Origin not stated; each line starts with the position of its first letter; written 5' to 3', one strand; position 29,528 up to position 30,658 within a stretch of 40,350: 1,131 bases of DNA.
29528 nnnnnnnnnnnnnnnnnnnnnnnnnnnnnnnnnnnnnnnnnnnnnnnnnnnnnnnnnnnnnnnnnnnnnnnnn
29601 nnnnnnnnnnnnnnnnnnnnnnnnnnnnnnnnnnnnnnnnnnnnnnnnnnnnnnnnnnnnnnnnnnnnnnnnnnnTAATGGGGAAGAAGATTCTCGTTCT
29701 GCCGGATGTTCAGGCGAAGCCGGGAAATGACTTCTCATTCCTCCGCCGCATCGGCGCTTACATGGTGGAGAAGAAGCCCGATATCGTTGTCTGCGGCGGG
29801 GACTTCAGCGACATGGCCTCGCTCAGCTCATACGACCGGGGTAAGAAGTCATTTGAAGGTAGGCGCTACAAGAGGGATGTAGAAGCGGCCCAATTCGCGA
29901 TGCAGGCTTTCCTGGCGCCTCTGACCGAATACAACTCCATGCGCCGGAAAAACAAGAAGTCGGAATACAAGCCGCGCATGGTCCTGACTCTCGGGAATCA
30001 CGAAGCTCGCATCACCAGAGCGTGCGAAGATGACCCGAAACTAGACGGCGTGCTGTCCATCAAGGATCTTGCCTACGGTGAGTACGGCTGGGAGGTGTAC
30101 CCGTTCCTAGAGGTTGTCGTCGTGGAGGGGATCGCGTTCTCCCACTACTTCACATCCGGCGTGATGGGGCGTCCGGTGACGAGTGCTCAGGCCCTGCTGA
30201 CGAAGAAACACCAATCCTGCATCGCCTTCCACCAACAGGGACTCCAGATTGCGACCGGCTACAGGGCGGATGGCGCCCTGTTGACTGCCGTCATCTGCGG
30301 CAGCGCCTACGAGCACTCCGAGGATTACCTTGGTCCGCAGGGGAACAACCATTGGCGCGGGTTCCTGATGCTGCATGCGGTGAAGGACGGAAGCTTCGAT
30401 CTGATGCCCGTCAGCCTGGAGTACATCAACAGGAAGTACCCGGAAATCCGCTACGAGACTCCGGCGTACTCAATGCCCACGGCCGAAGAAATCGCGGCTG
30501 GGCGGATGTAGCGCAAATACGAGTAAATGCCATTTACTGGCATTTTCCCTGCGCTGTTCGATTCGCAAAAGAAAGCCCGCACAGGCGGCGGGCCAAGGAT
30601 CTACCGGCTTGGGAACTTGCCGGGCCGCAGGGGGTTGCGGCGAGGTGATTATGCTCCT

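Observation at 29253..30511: Phage-encoded minimal HslV-like threonine peptidase translationally coupled to a metallophosphoesterase, appended after the lysis cassette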

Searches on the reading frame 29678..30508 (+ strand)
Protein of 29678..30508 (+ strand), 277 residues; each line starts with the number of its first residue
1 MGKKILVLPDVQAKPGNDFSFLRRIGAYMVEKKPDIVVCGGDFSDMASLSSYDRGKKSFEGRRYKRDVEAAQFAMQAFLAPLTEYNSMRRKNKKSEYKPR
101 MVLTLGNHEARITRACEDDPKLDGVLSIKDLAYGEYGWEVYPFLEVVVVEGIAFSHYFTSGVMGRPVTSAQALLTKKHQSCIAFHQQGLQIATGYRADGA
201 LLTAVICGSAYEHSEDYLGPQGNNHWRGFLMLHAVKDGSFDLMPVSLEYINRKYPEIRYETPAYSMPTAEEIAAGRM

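Call 3: search_protein_families(library=pfam, proteins=[window:29678-30508:+], max_evalue=1)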
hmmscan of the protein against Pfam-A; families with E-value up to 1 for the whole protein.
window:29678-30508:+ (277 aa): 1 family
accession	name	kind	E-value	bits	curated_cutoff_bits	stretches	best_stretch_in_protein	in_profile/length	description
PF00149.33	Metallophos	-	2.2e-05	25.4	21.5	1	4-118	2-72/191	Calcineurin-like phosphoesterase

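Call 4: search_protein_families(library=phrogs, proteins=[window:29678-30508:+], max_evalue=0.01)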
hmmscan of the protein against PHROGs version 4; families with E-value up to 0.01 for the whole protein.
window:29678-30508:+ (277 aa): 1 family
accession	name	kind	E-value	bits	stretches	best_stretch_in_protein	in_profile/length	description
phrog_221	-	other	6.2e-47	161.6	1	1-249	110-350/367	metallo-phosphoesterase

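Call 6: search_solved_structures(query=window:29678-30508:+, max_evalue=10, show_alignments=2)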
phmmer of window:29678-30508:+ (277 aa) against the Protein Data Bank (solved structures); distinct sequences matched with E-value up to 10: 1.
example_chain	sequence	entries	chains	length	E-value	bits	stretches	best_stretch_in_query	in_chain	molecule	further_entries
9f6v_D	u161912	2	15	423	0.8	12.3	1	223-258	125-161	Asgard tubulin B homolog (AtubB2) from Candidatus Lokiarchaeum ossiferum | Asgard tubulin AtubB2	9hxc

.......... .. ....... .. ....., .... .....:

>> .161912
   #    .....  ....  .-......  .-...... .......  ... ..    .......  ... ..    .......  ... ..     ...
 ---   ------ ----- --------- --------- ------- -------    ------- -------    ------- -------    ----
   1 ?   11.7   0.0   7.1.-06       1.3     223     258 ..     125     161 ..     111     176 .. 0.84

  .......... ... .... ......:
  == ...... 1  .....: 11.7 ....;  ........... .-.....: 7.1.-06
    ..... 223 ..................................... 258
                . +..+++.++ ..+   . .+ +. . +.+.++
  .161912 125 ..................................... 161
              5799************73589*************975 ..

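Call 9: search_dna_similar(query=window:29678-30508:+, collection=phages, mode=protein, max_rows=40, max_evalue=0.001)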
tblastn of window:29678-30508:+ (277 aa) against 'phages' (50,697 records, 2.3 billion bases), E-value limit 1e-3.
Records with a match: 495; places in all: 497; records where one place covers at least 80% of the query: 485.
Best place of each record, by identity: 60-80% 3; <60% 492.
By first word of the organism name: Pseudomonas 284; Acinetobacter 167; Rhizobium 12; Vibrio 9; phage 6; Rheinheimera 3; Methylophilales 2; Caudoviricetes 2; Bruynoghevirus 2; Roseobacter 2; and 6 more.
By host as written in the record: Pseudomonas aeruginosa 91; Acinetobacter baumannii 59; - 45; Pseudomonas aeruginosa PAO1 42; Pseudomonas syringae pv. actinidiae 18; Pseudomonas sp. 10; Pseudomonas aeruginosa PAK 10; Acinetobacter pittii 8; and 142 more.
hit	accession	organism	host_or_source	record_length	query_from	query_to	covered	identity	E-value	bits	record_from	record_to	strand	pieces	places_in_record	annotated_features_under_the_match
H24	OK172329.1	Alcaligenes phage vB_Af_QDWS535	Alcaligenes faecalis 10106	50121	6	254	90%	61.8%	2e-106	343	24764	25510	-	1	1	calcineurin-like phosphoesterase domain protein, ApaH type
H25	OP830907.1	Methylophilales phage MEP402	Methylophilales bacterium FZCC0133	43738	3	254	91%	60.7%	1e-92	304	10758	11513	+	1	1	hypothetical protein (x2)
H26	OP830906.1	Methylophilales phage MEP401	Methylophilales bacterium FZCC0133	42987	3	254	91%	60.7%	2e-92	304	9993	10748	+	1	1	calcineurin-like phosphoesterase domain | hypothetical protein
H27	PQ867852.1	phage T4S1-k141_462158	Crassostrea hongkongensis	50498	1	254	92%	59.8%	6e-100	325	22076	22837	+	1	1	metallophosphoesterase | MazG-like family protein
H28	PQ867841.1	phage T4S1-k141_502596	Crassostrea hongkongensis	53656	1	254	92%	59.1%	2e-99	323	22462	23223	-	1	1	metallophosphoesterase | hypothetical protein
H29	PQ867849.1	phage HSd1-k141_2165608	Crassostrea hongkongensis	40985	4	254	91%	48.8%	1e-75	255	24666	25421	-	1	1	metallo-phosphoesterase | hypothetical protein (x2)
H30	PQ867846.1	phage HSd1-k141_1565913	Crassostrea hongkongensis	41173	4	254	91%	48.0%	2e-74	252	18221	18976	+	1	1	metallo-phosphoesterase | hypothetical protein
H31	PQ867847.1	phage T4S1-k141_470236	Crassostrea hongkongensis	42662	4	254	91%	47.6%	4e-74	251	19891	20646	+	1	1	metallo-phosphoesterase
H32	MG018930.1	Pseudomonas phage ventosus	Pseudomonas syringae pv. avii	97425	1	254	92%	44.9%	3e-65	226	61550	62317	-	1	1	putative phosphoesterase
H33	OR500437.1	Pseudomonas phage vB_PF_Y1-MI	Pseudomonas fluorescens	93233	1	254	92%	44.9%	2e-63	220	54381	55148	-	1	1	putative phosphoesterase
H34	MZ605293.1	Pseudomonas phage UAVern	Pseudomonas sp.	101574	1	254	92%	44.5%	4e-64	222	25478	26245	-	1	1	hypothetical protein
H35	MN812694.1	Pectobacterium phage Bobbio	Dickeya dianthicola F101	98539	1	254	92%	44.1%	1e-63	221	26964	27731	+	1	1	record has no annotation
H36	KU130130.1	Pseudomonas phage vB_PsyM_KIL5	Pseudomonas syringae pv. porri LMG 28495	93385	1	254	92%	44.1%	3e-60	211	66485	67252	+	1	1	hypothetical protein (x2) | putative endonuclease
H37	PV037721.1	Pseudomonas phage Bitten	Pseudomonas protegens ERG2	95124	1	263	95%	42.3%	2e-63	220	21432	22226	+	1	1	metallo-phosphoesterase | host RecBCD nuclease inhibitor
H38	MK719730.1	Rheinheimera phage vB_RspM_Barba19A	Rheinheimera sp. BAL341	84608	6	259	92%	43.5%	9e-62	216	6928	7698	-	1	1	metallo-dependent phosphatase | putative DNA binding protein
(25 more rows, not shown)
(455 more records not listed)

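Call 23: search_protein_families(library=padloc, proteins=[window:29678-30508:+], max_evalue=0.1)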
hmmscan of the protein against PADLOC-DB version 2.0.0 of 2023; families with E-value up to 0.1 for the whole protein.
window:29678-30508:+ (277 aa): 0 families

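Call 24: search_protein_families(library=ncbifam, proteins=[window:29678-30508:+], max_evalue=0.1)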
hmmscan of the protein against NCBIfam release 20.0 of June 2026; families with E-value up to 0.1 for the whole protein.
window:29678-30508:+ (277 aa): 1 family
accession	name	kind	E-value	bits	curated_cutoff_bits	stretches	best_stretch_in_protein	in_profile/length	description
NF008460.0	PRK11340.1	equivalog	0.046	13.1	188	1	4-47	51-94/271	phosphodiesterase YaeI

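Call 46: find_homologous_proteins(query=window:29678-30508:+, max_evalue=1e-10)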
Query window:29678-30508:+ (277 aa): 6670 proteins with E <= 1e-10 among 7500 candidates; the best 120 are listed.
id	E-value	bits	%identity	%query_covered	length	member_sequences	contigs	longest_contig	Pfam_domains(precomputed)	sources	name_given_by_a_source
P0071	1.5e-185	633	100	100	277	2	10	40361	PF00149.34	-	-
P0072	2.9e-163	560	87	100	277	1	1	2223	-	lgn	-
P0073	3.3e-159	547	85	100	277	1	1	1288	PF00149.34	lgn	-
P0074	7.2e-158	542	85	100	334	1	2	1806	-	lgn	-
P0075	9.9e-158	542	84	99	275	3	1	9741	-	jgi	jgi:hypothetical protein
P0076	1.9e-155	534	81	100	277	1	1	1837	-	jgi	jgi:hypothetical protein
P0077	5.0e-155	533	83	100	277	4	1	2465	-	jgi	jgi:hypothetical protein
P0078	6.9e-155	532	81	100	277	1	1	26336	PF00149.34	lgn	-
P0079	9.4e-155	532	81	100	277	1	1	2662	-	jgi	jgi:hypothetical protein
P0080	1.3e-154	531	81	100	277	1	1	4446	-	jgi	jgi:hypothetical protein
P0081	1.3e-153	528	81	100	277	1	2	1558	-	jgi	jgi:hypothetical protein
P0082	1.5e-152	525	81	100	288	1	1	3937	-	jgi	jgi:hypothetical protein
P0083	1.9e-152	524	80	100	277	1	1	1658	-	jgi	jgi:hypothetical protein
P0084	3.4e-151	520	81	100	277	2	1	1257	-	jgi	jgi:hypothetical protein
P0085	9.7e-150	515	82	99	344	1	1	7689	PF00126.34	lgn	-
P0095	5.7e-144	497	77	100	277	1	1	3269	PF00149.34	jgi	-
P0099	7.6e-143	493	77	100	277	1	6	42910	-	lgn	-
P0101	7.8e-143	493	77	100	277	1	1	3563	PF00149.34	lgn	-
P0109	4.5e-142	490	77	99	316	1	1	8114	PF00149.34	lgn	-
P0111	5.1e-142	490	76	100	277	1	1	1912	PF00149.34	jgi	jgi:Icc-related predicted phosphoesterase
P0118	1.9e-141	488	75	100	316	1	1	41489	-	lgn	-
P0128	1.2e-140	486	77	100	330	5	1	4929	PF00149.34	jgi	jgi:hypothetical protein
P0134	2.1e-140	485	76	100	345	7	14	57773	-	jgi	jgi:hypothetical protein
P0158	2.4e-137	475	74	100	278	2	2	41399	-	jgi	jgi:hypothetical protein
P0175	3.9e-134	464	73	100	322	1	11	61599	-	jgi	jgi:hypothetical protein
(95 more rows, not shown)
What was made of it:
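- Checked: The 277-aa protein has 6,670 homologues at E<=1e-10 (call 46).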

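Call 47: find_encoding_contigs(protein=P0099, flank=4000, max_places=1)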
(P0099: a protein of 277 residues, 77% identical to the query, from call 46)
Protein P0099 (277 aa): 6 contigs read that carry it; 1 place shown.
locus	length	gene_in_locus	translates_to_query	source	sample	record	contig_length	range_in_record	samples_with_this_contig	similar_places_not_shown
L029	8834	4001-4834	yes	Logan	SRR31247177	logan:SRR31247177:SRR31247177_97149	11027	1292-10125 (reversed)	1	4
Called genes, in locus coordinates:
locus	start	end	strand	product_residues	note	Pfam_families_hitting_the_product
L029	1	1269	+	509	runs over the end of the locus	-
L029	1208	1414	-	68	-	-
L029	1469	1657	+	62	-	-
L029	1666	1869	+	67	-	PF25612:DUF7940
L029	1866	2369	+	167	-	-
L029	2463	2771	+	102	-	-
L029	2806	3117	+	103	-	-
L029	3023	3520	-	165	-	-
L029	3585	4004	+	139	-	-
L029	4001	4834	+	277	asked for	-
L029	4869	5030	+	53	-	-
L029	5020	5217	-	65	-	-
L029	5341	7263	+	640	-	PF27114:Phage_tail_beta, PF13884:Peptidase_S74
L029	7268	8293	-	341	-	PF01757:Acyl_transf_3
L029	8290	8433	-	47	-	-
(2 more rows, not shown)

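Call 48: find_encoding_contigs(protein=P0118, flank=4000, max_places=1)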
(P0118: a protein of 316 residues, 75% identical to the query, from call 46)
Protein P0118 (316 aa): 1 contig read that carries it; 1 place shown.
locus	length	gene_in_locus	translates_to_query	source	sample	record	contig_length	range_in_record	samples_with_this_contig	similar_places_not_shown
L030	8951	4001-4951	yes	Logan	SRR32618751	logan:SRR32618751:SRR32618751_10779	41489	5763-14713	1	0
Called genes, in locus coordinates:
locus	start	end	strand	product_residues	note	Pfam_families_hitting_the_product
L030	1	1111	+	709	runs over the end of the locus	-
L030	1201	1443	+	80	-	-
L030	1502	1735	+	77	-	-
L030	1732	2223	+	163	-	PF05838:Glyco_hydro_108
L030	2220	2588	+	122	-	PF07087:DUF1353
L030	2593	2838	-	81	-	-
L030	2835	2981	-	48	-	PF02796:HTH_7 (weak), PF13384:HTH_23, PF13551:HTH_29 (weak)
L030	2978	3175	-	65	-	-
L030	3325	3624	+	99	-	-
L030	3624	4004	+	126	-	-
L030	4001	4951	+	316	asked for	-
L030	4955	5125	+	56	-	-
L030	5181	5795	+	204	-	-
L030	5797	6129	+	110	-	-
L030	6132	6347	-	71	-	-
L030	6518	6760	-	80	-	-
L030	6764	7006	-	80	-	-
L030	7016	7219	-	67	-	PF04448:DUF551 (faint)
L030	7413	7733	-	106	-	-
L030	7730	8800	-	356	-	PF00589:Phage_integrase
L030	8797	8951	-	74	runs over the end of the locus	-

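Call 49: find_encoding_contigs(protein=P0134, flank=4000, max_places=1)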
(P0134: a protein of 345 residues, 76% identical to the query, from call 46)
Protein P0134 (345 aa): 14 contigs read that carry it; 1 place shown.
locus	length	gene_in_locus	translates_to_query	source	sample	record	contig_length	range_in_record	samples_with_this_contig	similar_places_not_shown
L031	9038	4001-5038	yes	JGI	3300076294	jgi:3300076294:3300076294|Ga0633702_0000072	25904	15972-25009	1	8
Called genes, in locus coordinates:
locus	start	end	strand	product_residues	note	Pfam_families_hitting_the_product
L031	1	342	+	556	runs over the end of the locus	PF12708:Pect-lyase_RHGA_epim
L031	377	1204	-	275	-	PF05050:Methyltransf_21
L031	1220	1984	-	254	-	PF05050:Methyltransf_21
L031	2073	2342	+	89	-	-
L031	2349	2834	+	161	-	PF05838:Glyco_hydro_108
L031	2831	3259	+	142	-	PF07087:DUF1353 (weak)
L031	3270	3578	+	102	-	-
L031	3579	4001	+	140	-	-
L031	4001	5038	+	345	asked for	-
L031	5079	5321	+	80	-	-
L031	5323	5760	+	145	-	PF19905:DUF6378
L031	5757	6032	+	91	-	PF14359:DUF4406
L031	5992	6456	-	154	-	-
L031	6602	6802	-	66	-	-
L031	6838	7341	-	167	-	-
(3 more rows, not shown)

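Call 50: find_encoding_contigs(protein=P0158, flank=4000, max_places=1)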
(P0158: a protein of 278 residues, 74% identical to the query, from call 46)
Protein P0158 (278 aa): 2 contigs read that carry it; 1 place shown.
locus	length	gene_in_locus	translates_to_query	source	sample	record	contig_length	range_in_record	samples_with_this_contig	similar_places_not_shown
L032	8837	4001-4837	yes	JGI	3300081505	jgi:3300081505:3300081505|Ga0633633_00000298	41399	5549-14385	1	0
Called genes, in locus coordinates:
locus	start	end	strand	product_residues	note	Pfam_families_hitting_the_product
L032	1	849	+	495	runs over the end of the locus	-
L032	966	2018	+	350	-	-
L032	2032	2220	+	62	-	-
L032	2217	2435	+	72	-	PF04971:Phage_holin_2_1, PF16080:Phage_holin_2_3 (weak)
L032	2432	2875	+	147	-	PF00959:Phage_lysozyme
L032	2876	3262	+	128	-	PF11351:GTA_holin_3TM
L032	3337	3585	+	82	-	-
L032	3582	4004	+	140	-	-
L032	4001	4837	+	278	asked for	-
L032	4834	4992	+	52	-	-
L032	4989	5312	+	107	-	-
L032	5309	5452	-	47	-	-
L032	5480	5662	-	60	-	-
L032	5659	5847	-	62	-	-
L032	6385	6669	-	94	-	-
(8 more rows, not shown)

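Call 51: find_encoding_contigs(protein=P0175, flank=4000, max_places=1)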
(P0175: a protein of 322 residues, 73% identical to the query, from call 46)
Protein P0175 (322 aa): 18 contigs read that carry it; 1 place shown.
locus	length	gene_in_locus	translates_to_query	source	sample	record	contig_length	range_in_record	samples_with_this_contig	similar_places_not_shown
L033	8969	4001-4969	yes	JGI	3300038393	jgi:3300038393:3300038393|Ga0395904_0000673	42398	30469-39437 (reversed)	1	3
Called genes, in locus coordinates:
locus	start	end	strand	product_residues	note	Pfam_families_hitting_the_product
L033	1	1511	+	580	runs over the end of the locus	PF05876:GpA_ATPase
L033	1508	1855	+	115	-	-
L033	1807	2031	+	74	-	-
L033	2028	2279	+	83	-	-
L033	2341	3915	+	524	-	-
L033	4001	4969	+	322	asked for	-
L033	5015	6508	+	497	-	PF01343:Peptidase_S49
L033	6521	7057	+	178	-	-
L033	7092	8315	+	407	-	-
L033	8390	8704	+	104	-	-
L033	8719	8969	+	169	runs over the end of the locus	-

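Call 53: search_protein_families(library=pfam, proteins=[L033:2341-3912:+, L033:4001-4966:+], max_evalue=1)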
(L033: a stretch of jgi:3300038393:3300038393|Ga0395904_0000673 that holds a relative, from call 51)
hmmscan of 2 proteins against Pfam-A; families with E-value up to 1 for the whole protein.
L033:2341-3912:+ (524 aa): 1 family
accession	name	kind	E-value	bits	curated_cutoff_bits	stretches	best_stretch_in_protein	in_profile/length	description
PF06074.18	Portal_Mu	-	1.9e-05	24.6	23.9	2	306-433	187-318/336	Portal protein of Mu bacteriophage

L033:4001-4966:+ (322 aa): 8 families
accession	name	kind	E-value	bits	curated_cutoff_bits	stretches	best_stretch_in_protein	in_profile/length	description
PF13384.12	HTH_23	-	0.00028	21.1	24.6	1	6-41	5-40/50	Homeodomain-like domain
PF00126.33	HTH_1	-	0.012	16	26.6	1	10-44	4-39/60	Bacterial regulatory helix-turn-helix protein, lysR family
PF13542.12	HTH_Tnp_ISL3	-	0.016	15.1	27.4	1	9-39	17-47/51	Helix-turn-helix domain of transposase family ISL3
PF13551.12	HTH_29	-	0.026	15.1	28.1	1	8-41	1-35/64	Winged helix-turn helix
PF18024.7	HTH_50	-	0.041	14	27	1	11-41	15-46/50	Helix-turn-helix domain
PF12728.13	HTH_17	-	0.11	13.3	27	1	24-44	7-27/51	Helix-turn-helix domain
PF13936.12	HTH_38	-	0.15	12.2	27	1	25-42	27-44/44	Helix-turn-helix domain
PF00400.38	WD40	-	0.23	12.6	27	1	223-246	10-35/39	WD domain, G-beta repeat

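Call 56: search_solved_structures(query=A4, max_evalue=1, show_alignments=2)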
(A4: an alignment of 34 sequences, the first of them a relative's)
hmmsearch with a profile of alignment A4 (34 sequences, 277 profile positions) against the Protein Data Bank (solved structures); distinct sequences matched with E-value up to 1: 0.

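Call 66: predict_structure(alignment_id=A4)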
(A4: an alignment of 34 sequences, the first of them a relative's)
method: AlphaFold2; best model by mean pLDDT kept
length: 277 residues; sequences in the alignment: 34
mean_pLDDT: 88.2   pTM: 0.87
mean pLDDT of the five models: 88.2, 87.8, 87.3, 85.4, 83.4
residues with pLDDT >= 90: 178; 70-90: 69; 50-70: 27; < 50: 3
segments of 3 or more residues with pLDDT < 50: none
pLDDT, mean of each block of 10 residues (from residue 1): 91 90 98 97 89 75 86 96 97 97 94 88 86 96 95 93 81 90 90 92 92 61 73 95 95 95 71 55
secondary structure, 60 per line:
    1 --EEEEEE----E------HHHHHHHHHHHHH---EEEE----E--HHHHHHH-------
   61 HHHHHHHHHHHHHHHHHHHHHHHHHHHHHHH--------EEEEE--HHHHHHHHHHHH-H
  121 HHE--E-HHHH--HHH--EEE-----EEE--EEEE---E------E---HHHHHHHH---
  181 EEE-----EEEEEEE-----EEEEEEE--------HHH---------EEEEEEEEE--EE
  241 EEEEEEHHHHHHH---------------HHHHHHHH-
elements in order: E3-8 H20-32 E36-39 H47-53 H61-91 E100-104 H107-118 H128-131 E139-141 E147-149 E152-155 H170-177 E181-183 E189-195 E201-207 E228-236 E239-246 H247-253 H269-276
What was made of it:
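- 29678..30511 (+): Divergent calcineurin-like metallophosphoesterase (277 aa), class A / phrog_221, lacking the N-terminal HTH that most paired relatives carry. AF2 pLDDT 88 (call 66).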
